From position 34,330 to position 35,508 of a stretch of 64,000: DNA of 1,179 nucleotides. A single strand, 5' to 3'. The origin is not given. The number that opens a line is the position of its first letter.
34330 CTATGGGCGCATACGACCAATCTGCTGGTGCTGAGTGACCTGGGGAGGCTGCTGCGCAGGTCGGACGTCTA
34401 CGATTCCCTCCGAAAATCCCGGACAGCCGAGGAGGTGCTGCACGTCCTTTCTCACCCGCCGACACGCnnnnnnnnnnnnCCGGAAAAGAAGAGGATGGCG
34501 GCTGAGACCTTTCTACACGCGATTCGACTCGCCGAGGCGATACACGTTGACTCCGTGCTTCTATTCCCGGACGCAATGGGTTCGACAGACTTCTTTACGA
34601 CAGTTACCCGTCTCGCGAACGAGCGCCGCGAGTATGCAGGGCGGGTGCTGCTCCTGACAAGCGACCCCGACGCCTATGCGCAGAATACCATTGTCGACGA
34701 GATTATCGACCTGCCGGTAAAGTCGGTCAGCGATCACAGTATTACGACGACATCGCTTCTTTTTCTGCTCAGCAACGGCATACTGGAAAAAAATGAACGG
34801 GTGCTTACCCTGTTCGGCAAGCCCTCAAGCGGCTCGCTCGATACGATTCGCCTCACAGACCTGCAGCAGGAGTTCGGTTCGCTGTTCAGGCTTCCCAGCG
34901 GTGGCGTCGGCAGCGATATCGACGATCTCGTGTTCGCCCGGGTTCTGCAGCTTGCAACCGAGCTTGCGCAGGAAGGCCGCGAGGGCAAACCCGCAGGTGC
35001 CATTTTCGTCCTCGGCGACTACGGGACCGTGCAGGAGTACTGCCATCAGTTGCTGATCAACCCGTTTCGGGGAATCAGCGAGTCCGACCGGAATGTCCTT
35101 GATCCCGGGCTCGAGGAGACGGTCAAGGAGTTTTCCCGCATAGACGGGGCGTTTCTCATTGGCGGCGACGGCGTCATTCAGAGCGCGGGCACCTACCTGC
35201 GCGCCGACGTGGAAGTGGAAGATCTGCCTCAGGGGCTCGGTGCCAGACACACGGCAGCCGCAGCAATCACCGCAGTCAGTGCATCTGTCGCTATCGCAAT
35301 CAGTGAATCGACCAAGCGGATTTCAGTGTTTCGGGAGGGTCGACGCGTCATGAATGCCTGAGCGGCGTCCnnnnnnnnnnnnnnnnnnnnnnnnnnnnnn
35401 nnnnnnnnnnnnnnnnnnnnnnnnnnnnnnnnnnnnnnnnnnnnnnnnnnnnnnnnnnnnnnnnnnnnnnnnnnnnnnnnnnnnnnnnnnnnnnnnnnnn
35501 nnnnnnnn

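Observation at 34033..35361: Three-module diadenylate cyclase: PTS-EIIA(type 2)-like + pyruvate-kinase-C-like + DAC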

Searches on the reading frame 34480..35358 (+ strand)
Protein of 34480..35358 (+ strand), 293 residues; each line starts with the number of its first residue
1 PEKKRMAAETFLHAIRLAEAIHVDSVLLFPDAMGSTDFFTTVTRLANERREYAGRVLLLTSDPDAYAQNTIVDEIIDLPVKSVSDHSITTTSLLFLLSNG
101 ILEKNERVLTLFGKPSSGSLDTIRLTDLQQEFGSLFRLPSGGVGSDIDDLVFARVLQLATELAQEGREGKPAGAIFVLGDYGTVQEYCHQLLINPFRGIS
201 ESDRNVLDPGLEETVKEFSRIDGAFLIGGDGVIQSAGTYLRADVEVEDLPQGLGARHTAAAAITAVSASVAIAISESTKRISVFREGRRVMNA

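Call 50: search_protein_representatives(protein=window:34480-35358:+)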
Query: 293 residues. Proteins with E-value up to 0.001 (for the whole library): 1144; up to 1e-10: 778; up to 1e-30: 250. The best 150 are listed.
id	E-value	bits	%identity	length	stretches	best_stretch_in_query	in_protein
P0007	1.1e-110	385.4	62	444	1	5-291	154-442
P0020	3.7e-78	278.8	49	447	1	2-292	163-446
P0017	5.1e-77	275.1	52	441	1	6-290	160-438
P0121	2.0e-74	266.6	50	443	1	5-291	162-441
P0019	1.7e-73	263.5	50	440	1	6-291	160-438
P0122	2.7e-72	259.6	49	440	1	10-291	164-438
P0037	9.0e-72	257.9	52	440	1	59-291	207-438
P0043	9.4e-72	257.8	55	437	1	77-292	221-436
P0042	2.9e-70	252.9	47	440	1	10-291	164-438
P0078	1.3e-69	250.8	45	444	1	11-292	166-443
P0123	5.2e-69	248.8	46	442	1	10-291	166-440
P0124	2.4e-67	243.4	44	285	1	7-291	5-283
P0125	2.7e-67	243.2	46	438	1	2-291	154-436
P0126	5.1e-67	242.3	45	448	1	6-292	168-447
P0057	9.3e-67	241.5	51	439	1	55-291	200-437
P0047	4.8e-64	232.5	45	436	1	5-291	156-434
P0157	4.5e-53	196.6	41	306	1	7-288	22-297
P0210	6.1e-43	163.3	41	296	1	73-289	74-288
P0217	1.7e-42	161.9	39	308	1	58-291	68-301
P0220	2.8e-42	161.2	37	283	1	56-291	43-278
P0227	1.3e-41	159.0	42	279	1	55-289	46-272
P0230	2.4e-41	158.1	38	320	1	55-289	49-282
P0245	6.4e-40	153.5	43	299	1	75-290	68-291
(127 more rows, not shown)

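Call 64: search_protein_families(library=ncbifam, proteins=[P0227, P0210, P0220, P0217, P0245, P0230, P0124, P0157], max_evalue=0.00001)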
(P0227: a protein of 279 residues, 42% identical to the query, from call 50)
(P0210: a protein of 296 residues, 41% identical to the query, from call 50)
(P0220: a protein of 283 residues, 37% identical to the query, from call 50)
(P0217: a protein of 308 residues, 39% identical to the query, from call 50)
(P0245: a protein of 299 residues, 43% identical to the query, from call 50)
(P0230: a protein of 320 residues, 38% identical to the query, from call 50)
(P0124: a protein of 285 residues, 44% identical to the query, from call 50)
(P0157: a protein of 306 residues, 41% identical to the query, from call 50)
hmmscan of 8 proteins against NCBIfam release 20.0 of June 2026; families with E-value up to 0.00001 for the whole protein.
P0227 (279 aa): 5 families
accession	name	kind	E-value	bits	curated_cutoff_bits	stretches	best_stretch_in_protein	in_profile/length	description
NF041371.1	Diadnylcyc_Halo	equivalog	5e-40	137.5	430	1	56-277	44-266/270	diadenylate cyclase DacZ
TIGR00159.1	TIGR00159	equivalog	1.2e-12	47.6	188.8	1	205-272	168-233/254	diadenylate cyclase CdaA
NF038327.1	c-di-AMP_CdaM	exception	6e-12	45.5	225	1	199-273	102-175/196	diadenylate cyclase CdaM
NF038328.1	c-di-AMP_CdaS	exception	5.6e-09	35.8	225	1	206-272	122-187/191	sporulation-specific diadenylate cyclase CdaS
NF010009.0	PRK13482.1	equivalog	9.3e-07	28.3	201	1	193-271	59-137/357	DNA integrity scanning diadenylate cyclase DisA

P0210 (296 aa): 4 families
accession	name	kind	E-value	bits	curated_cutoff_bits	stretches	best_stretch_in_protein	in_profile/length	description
NF041371.1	Diadnylcyc_Halo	equivalog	1.1e-38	133.2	430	1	47-293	35-266/270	diadenylate cyclase DacZ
TIGR00159.1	TIGR00159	equivalog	3.1e-12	46.4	188.8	1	217-290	165-235/254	diadenylate cyclase CdaA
NF038327.1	c-di-AMP_CdaM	exception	9.3e-10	38.4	225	1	215-289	103-175/196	diadenylate cyclase CdaM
NF038328.1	c-di-AMP_CdaS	exception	8.9e-09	35.2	225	1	218-288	119-187/191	sporulation-specific diadenylate cyclase CdaS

P0220 (283 aa): 3 families
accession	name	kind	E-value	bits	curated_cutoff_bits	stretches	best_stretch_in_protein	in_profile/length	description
NF041371.1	Diadnylcyc_Halo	equivalog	7.9e-45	153.3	430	1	21-281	15-266/270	diadenylate cyclase DacZ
NF038327.1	c-di-AMP_CdaM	exception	1.2e-08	34.7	225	1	160-276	65-174/196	diadenylate cyclase CdaM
TIGR00159.1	TIGR00159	equivalog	9.9e-08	31.6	188.8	1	210-276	169-233/254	diadenylate cyclase CdaA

P0217 (308 aa): 4 families
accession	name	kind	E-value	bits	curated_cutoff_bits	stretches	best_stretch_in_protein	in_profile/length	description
NF041371.1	Diadnylcyc_Halo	equivalog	2.8e-43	148.2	430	1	63-304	36-266/270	diadenylate cyclase DacZ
TIGR00159.1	TIGR00159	equivalog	4e-10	39.4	188.8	1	232-299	169-233/254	diadenylate cyclase CdaA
NF038327.1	c-di-AMP_CdaM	exception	1.8e-09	37.4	225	1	232-307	109-181/196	diadenylate cyclase CdaM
NF038328.1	c-di-AMP_CdaS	exception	2.7e-07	30.4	225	1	232-298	122-186/191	sporulation-specific diadenylate cyclase CdaS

P0245 (299 aa): 4 families
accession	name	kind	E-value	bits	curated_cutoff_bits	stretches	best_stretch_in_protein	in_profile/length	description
NF041371.1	Diadnylcyc_Halo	equivalog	1.4e-32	113.1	430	1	150-292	124-263/270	diadenylate cyclase DacZ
NF038327.1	c-di-AMP_CdaM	exception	2.3e-08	33.8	225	1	217-293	103-177/196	diadenylate cyclase CdaM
TIGR00159.1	TIGR00159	equivalog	8.4e-08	31.8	188.8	1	207-292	151-235/254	diadenylate cyclase CdaA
NF038328.1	c-di-AMP_CdaS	exception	1.7e-06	27.8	225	1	208-292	105-189/191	sporulation-specific diadenylate cyclase CdaS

P0230 (320 aa): 4 families
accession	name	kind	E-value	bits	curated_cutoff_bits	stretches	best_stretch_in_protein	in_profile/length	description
NF041371.1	Diadnylcyc_Halo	equivalog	5.5e-39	134.1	430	1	33-287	22-266/270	diadenylate cyclase DacZ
TIGR00159.1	TIGR00159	equivalog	1.7e-10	40.6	188.8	1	215-284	169-235/254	diadenylate cyclase CdaA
NF038327.1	c-di-AMP_CdaM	exception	5.4e-09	35.9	225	1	239-283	131-175/196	diadenylate cyclase CdaM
NF038328.1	c-di-AMP_CdaS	exception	1.8e-08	34.2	225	1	215-281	122-186/191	sporulation-specific diadenylate cyclase CdaS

P0124 (285 aa): 2 families
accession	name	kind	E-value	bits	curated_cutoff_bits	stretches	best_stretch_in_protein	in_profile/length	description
NF041371.1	Diadnylcyc_Halo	equivalog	8.1e-35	120.5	430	1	63-285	50-265/270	diadenylate cyclase DacZ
NF010009.0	PRK13482.1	equivalog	3.4e-06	26.4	201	1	205-281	63-138/357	DNA integrity scanning diadenylate cyclase DisA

P0157 (306 aa): 5 families
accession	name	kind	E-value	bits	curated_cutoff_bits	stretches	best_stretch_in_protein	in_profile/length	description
NF041371.1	Diadnylcyc_Halo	equivalog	7.6e-41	140.2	430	1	39-303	16-266/270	diadenylate cyclase DacZ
NF038327.1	c-di-AMP_CdaM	exception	2.9e-12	46.5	225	1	225-303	103-178/196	diadenylate cyclase CdaM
TIGR00159.1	TIGR00159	equivalog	1.6e-11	44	188.8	1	231-302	169-237/254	diadenylate cyclase CdaA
NF038328.1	c-di-AMP_CdaS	exception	1.5e-09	37.7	225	1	231-298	122-187/191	sporulation-specific diadenylate cyclase CdaS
NF010009.0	PRK13482.1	equivalog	3.1e-07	29.9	201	1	221-297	62-137/357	DNA integrity scanning diadenylate cyclase DisA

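Call 65: find_homologous_proteins(query=P0227, max_evalue=1e-10)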
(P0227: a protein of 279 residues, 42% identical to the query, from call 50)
Query P0227 (279 aa): 4324 proteins with E <= 1e-10 among 7299 candidates; the best 120 are listed.
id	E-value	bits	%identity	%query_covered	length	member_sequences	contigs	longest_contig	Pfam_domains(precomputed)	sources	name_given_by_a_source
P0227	5.6e-171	584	100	100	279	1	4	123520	PF02457.22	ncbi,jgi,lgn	jgi:DNA integrity scanning protein DisA with diadenylate cyclase activity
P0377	1.3e-73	265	51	98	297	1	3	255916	PF21755.3,PF02457.22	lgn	-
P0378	8.0e-72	259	49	98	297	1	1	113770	PF21755.3,PF02457.22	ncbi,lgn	-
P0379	1.4e-71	259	49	98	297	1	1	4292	PF21755.3,PF02457.22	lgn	-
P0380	4.3e-71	257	49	98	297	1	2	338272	PF21755.3,PF02457.22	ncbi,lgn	-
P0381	2.4e-70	255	50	100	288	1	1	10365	PF21755.3,PF02457.22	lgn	-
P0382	3.4e-70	254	49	100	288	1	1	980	PF21755.3,PF02457.22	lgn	-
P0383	1.3e-69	252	47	100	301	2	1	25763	PF21755.3,PF02457.22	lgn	-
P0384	1.5e-69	252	48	100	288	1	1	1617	PF21755.3,PF02457.22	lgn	-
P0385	3.8e-69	251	49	100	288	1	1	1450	PF21755.3,PF02457.22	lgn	-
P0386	3.9e-69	251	46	100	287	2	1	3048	PF21755.3,PF02457.22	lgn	-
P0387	4.4e-69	250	48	100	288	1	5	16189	PF21755.3,PF02457.22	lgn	-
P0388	7.1e-69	250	49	100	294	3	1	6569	PF21755.3,PF02457.22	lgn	-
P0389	9.1e-69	249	46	100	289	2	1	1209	PF21755.3,PF02457.22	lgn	-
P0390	1.1e-68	249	47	100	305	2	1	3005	PF21755.3,PF02457.22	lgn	-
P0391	1.8e-68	248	50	100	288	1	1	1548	PF21755.3,PF02457.22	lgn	-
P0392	1.9e-68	248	47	100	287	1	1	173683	PF21755.3,PF21756.3,PF02457.22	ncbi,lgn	ncbi:MAG: diadenylate cyclase [bacterium]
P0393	3.4e-68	247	49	100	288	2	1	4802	PF21755.3,PF21756.3,PF02457.22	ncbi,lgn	-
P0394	4.8e-68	247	47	100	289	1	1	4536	PF21755.3,PF02457.22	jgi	-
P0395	5.6e-68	247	49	100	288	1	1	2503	PF02457.22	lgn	-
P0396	5.7e-68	247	45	100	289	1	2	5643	PF21755.3,PF02457.22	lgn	-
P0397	5.8e-68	247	48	97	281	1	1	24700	PF21755.3,PF02457.22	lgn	-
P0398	5.9e-68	247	47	100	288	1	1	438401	PF21755.3,PF02457.22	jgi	-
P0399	7.7e-68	246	46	99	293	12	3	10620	PF21755.3,PF02457.22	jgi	jgi:diadenylate cyclase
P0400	8.1e-68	246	46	100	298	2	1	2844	PF21755.3,PF02457.22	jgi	jgi:DNA integrity scanning protein DisA with diadenylate cyclase activity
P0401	8.6e-68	246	46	100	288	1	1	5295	PF21755.3,PF02457.22,PF02887.22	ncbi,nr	ncbi:MAG: DNA integrity scanning protein DisA nucleotide-binding domain protein [Candidatus Tectomic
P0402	8.8e-68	246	47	100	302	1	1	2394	PF21755.3,PF02457.22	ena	-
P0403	1.1e-67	246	47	100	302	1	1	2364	PF21755.3,PF02457.22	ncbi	-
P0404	1.2e-67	246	49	100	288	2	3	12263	PF21755.3,PF02457.22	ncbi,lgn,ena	-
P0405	1.2e-67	246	47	100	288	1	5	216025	PF02457.22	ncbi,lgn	-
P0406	1.3e-67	246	47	100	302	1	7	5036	PF21755.3,PF02457.22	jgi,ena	-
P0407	1.3e-67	246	46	100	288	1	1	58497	PF21755.3,PF02457.22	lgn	-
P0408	1.3e-67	245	47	100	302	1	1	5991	PF21755.3,PF02457.22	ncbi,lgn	-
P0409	1.4e-67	245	48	100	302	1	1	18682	PF21755.3,PF02457.22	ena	-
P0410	1.6e-67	245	46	100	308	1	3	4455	PF21755.3,PF02457.22,PF02887.22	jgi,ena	-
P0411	2.0e-67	245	47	100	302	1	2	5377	PF21755.3,PF02457.22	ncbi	-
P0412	2.2e-67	245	48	100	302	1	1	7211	PF02457.22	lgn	-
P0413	2.4e-67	245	49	100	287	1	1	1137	PF21755.3,PF02457.22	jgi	jgi:DNA integrity scanning protein DisA with diadenylate cyclase activity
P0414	2.5e-67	245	47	100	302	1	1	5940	PF21755.3,PF02457.22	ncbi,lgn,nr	ncbi:MAG: DNA integrity scanning protein DisA nucleotide-binding domain protein [Nitrospinae bacteri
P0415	3.2e-67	244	47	100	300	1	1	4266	PF21755.3,PF02457.22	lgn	-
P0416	3.7e-67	244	46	100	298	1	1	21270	PF21755.3,PF02457.22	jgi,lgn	jgi:DNA integrity scanning protein DisA with diadenylate cyclase activity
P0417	4.6e-67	244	45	99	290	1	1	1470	PF21755.3,PF02457.22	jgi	jgi:DNA integrity scanning protein DisA with diadenylate cyclase activity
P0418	4.8e-67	244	46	100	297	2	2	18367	PF21755.3,PF02457.22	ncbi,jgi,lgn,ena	-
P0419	5.0e-67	244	47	100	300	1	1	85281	PF21755.3,PF02457.22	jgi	jgi:DNA integrity scanning protein DisA with diadenylate cyclase activity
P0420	6.0e-67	243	47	100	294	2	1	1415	PF02457.22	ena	-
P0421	6.1e-67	243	44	99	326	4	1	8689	PF21755.3,PF02457.22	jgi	-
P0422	6.5e-67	243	47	100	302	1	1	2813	PF21755.3,PF02457.22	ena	-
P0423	6.9e-67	243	47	100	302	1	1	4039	PF02457.22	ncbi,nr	ncbi:MAG: DNA integrity scanning protein DisA nucleotide-binding domain protein [Nitrospinae bacteri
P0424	7.1e-67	243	48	100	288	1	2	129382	PF21755.3,PF02457.22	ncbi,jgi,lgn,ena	-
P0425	7.4e-67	243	49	97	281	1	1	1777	PF21755.3,PF02457.22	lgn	-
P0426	8.1e-67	243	47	100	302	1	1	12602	PF21755.3,PF02457.22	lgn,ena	-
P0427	8.3e-67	243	47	100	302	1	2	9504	PF21755.3,PF02457.22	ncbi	-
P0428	9.0e-67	243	45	99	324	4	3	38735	PF21755.3,PF02457.22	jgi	-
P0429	1.0e-66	243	47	100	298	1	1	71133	PF21755.3,PF02457.22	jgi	jgi:DNA integrity scanning protein DisA with diadenylate cyclase activity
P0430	1.1e-66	243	47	100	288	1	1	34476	PF02457.22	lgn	-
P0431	1.2e-66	242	47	100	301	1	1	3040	PF02457.22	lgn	-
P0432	1.2e-66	242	47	100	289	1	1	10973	PF21755.3,PF02457.22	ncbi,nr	ncbi:MAG: hypothetical protein A2889_04405 [Nitrospinae bacterium RIFCSPLOWO2_01_FULL_39_10]|nr:MAG:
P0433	1.3e-66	242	47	100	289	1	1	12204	PF21755.3,PF02457.22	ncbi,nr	ncbi:MAG: hypothetical protein A2Z59_13610 [Nitrospinae bacterium RIFCSPLOWO2_02_39_17]|nr:MAG: hypo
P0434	1.3e-66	242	46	100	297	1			PF21755.3,PF02457.22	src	-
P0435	1.3e-66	242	47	100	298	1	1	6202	PF21755.3,PF02457.22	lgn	-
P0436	1.4e-66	242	47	100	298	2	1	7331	PF21755.3,PF02457.22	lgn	-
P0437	1.4e-66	242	44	99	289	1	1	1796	PF21755.3,PF02457.22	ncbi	-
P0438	1.4e-66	242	47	100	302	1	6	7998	PF21755.3,PF02457.22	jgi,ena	-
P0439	1.5e-66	242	47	100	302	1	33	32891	PF21755.3,PF02457.22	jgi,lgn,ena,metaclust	metaclust:\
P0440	1.5e-66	242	47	100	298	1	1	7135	PF21755.3,PF02457.22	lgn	-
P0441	1.5e-66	242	47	100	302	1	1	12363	PF21755.3,PF02457.22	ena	-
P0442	1.7e-66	242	48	100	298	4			PF21755.3,PF02457.22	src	-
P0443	1.7e-66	242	47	100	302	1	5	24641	PF21755.3,PF02457.22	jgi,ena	-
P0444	1.9e-66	242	46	100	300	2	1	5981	PF21755.3,PF02457.22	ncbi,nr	ncbi:MAG: DNA integrity scanning protein DisA nucleotide-binding domain protein [Nitrospinae bacteri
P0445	3.0e-66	241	48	100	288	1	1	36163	PF21755.3,PF02457.22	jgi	jgi:diadenylate cyclase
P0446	3.1e-66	241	46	100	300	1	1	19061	PF21755.3,PF02457.22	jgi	jgi:DNA integrity scanning protein DisA with diadenylate cyclase activity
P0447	3.1e-66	241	44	100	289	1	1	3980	PF21755.3,PF02457.22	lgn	-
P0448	3.2e-66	241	45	99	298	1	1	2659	PF21755.3,PF02457.22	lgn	-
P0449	4.3e-66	241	45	100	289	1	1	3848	PF21755.3,PF02457.22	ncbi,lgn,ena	-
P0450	4.3e-66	241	46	97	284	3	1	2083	PF21755.3,PF02457.22,PF02887.22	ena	-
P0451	4.4e-66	241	44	99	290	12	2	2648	PF21755.3,PF02457.22,PF02887.22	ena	-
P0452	4.8e-66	240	47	100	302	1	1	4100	PF02457.22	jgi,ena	-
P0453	5.1e-66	240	46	100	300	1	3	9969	PF21755.3,PF02457.22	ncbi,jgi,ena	-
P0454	5.9e-66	240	48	100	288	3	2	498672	PF02457.22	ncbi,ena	-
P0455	5.9e-66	240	46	100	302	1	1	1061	PF02457.22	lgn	-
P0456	6.0e-66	240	47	100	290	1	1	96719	PF21755.3,PF02457.22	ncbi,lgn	-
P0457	7.3e-66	240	46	97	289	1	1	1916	PF21755.3,PF02457.22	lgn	-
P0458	8.5e-66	240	44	100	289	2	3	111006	PF21755.3,PF02457.22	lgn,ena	-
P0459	9.3e-66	239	45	100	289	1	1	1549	PF21755.3,PF02457.22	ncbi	-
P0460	9.4e-66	239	47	100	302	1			PF21755.3,PF02457.22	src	-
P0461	1.0e-65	239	48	100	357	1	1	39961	PF21755.3,PF02457.22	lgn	-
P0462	1.1e-65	239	48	97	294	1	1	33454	PF21755.3,PF02457.22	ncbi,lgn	-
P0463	1.1e-65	239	47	97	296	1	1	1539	PF02457.22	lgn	-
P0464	1.2e-65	239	46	99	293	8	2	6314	PF21755.3,PF02457.22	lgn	-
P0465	1.2e-65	239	44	99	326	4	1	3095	PF21755.3,PF02457.22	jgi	-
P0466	1.3e-65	239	44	99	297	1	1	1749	PF21755.3,PF02457.22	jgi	jgi:diadenylate cyclase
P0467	1.3e-65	239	46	100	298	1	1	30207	PF21755.3,PF02457.22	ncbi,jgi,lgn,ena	-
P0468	1.3e-65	239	46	99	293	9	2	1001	PF21755.3,PF02457.22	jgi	-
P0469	1.4e-65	239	46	100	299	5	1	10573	PF21755.3,PF02457.22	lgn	-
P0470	1.5e-65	239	48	100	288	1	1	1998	PF21755.3,PF02457.22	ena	-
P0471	1.6e-65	239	46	100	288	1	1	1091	PF21755.3,PF02457.22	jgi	-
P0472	1.8e-65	238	46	100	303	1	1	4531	PF21755.3,PF02457.22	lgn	-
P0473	1.9e-65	238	45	98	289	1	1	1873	PF21755.3,PF02457.22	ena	-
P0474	2.0e-65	238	46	100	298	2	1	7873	PF21755.3,PF02457.22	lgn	-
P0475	2.1e-65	238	44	97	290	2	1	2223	PF21755.3,PF02457.22,PF02887.22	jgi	jgi:diadenylate cyclase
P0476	2.1e-65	238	44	99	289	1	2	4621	PF21755.3,PF02457.22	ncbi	-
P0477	2.4e-65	238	47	100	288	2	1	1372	PF02457.22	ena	-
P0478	2.7e-65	238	45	100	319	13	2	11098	PF21755.3,PF02457.22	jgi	-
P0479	3.0e-65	238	46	100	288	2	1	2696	PF21755.3,PF02457.22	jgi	jgi:diadenylate cyclase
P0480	3.1e-65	238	46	100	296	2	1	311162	PF21755.3,PF02457.22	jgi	-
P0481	3.3e-65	238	45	99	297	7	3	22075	PF21755.3,PF02457.22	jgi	jgi:diadenylate cyclase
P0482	3.3e-65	238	45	99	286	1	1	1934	PF21755.3,PF02457.22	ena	-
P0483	3.5e-65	238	47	100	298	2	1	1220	PF21755.3,PF02457.22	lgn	-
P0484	3.5e-65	238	46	100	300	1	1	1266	PF21755.3,PF02457.22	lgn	-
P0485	3.7e-65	238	45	99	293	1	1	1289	PF21755.3,PF02457.22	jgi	jgi:diadenylate cyclase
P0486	3.8e-65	237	44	99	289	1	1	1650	PF21755.3,PF02457.22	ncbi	-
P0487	4.5e-65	237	46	99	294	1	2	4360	PF21755.3,PF02457.22,PF02887.22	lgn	-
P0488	4.6e-65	237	45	100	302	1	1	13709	PF21755.3,PF02457.22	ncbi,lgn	-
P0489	5.2e-65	237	45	97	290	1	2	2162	PF21755.3,PF02457.22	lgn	-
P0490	5.4e-65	237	43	100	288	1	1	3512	PF21755.3,PF02457.22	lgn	-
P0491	6.4e-65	237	46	100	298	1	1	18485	PF21755.3,PF02457.22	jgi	jgi:diadenylate cyclase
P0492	6.6e-65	237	46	100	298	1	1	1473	PF21755.3,PF02457.22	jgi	jgi:DNA integrity scanning protein DisA with diadenylate cyclase activity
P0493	7.0e-65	237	44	99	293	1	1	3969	PF21755.3,PF02457.22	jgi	jgi:DNA integrity scanning protein DisA with diadenylate cyclase activity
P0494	7.3e-65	237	45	100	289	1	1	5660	PF21755.3,PF02457.22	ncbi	ncbi:MAG: diadenylate cyclase [Syntrophales bacterium]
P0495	7.5e-65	237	45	99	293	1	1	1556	PF21755.3,PF02457.22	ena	-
